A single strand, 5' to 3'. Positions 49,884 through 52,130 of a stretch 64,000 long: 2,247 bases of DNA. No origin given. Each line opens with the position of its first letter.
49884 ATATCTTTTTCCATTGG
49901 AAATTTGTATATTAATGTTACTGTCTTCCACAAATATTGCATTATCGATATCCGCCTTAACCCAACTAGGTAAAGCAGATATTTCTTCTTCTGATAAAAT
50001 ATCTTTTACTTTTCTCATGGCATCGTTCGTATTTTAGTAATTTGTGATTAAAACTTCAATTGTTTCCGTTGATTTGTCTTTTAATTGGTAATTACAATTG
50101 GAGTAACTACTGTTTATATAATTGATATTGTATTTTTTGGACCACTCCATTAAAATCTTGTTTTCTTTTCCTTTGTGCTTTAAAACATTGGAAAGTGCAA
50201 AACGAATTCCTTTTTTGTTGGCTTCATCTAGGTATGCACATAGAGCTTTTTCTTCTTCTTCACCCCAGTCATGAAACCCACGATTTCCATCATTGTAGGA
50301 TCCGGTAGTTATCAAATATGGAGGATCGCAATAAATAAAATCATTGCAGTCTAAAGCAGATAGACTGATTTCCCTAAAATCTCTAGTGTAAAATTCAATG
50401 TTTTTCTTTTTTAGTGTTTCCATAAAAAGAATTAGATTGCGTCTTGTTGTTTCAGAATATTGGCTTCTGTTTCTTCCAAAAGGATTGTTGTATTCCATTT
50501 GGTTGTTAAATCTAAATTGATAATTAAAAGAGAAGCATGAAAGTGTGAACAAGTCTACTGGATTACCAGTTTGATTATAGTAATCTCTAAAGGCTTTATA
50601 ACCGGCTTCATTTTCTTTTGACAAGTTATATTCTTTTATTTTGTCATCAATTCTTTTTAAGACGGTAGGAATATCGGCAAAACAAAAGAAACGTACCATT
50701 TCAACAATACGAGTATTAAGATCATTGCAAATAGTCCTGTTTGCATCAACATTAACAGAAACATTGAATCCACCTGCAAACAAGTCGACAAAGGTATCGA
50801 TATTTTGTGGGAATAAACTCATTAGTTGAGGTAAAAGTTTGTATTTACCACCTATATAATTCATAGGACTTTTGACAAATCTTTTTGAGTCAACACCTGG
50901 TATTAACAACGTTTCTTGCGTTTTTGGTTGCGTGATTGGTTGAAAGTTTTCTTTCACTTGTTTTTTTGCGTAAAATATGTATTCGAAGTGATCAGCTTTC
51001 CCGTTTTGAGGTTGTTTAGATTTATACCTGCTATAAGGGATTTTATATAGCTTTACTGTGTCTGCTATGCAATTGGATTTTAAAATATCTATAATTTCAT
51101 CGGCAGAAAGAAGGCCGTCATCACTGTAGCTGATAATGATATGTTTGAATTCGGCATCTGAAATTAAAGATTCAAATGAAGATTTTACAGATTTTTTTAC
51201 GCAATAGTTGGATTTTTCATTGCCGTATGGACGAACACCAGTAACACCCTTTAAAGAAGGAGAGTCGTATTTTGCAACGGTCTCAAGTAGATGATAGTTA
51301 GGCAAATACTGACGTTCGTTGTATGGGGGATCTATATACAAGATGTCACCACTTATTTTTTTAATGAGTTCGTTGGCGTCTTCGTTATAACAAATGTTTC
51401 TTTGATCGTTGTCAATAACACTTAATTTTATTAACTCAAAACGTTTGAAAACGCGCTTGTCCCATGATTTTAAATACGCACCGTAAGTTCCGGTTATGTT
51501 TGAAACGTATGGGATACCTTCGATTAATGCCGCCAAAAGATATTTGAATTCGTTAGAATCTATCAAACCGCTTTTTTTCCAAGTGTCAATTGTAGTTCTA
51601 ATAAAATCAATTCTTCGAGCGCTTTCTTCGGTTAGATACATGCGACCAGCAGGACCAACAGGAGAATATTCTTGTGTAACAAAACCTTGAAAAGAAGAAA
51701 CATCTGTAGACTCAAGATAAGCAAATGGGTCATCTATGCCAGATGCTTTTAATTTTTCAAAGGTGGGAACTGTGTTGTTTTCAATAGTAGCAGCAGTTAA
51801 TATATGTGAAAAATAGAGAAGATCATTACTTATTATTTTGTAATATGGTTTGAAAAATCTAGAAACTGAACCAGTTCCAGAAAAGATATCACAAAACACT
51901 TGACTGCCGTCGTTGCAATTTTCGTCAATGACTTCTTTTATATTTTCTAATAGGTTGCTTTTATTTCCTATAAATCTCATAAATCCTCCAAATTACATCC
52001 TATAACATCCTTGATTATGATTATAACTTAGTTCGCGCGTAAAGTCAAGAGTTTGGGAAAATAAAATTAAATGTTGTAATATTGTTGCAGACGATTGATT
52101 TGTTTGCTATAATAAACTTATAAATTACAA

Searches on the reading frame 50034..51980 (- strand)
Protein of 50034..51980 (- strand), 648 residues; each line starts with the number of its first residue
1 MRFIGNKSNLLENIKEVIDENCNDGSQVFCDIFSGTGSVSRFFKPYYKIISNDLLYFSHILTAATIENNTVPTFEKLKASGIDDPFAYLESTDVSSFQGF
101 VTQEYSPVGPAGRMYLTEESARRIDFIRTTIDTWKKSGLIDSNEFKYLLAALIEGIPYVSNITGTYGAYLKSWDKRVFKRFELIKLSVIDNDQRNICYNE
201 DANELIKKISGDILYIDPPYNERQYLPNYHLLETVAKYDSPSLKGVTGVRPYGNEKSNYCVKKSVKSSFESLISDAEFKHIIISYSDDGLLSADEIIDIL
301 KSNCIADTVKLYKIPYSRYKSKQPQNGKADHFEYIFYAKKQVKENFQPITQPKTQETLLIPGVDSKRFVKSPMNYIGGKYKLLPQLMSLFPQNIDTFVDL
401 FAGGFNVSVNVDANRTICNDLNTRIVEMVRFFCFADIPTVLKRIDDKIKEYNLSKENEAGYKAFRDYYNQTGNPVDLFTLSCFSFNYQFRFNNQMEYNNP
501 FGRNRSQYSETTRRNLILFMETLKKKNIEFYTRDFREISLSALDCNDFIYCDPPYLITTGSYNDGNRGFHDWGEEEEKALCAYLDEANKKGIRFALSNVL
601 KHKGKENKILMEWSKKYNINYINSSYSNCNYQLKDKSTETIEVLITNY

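Call 66: search_protein_families(library=pfam, proteins=[window:50034-51980:-], max_evalue=0.00001)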
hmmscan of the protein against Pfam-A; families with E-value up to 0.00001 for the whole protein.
window:50034-51980:- (648 aa): 1 family
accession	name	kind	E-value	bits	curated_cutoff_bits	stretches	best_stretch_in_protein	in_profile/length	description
PF02086.21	MethyltransfD12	-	1.8e-74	251.1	22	2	3-282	1-239/253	D12 class N6 adenine-specific DNA methyltransferase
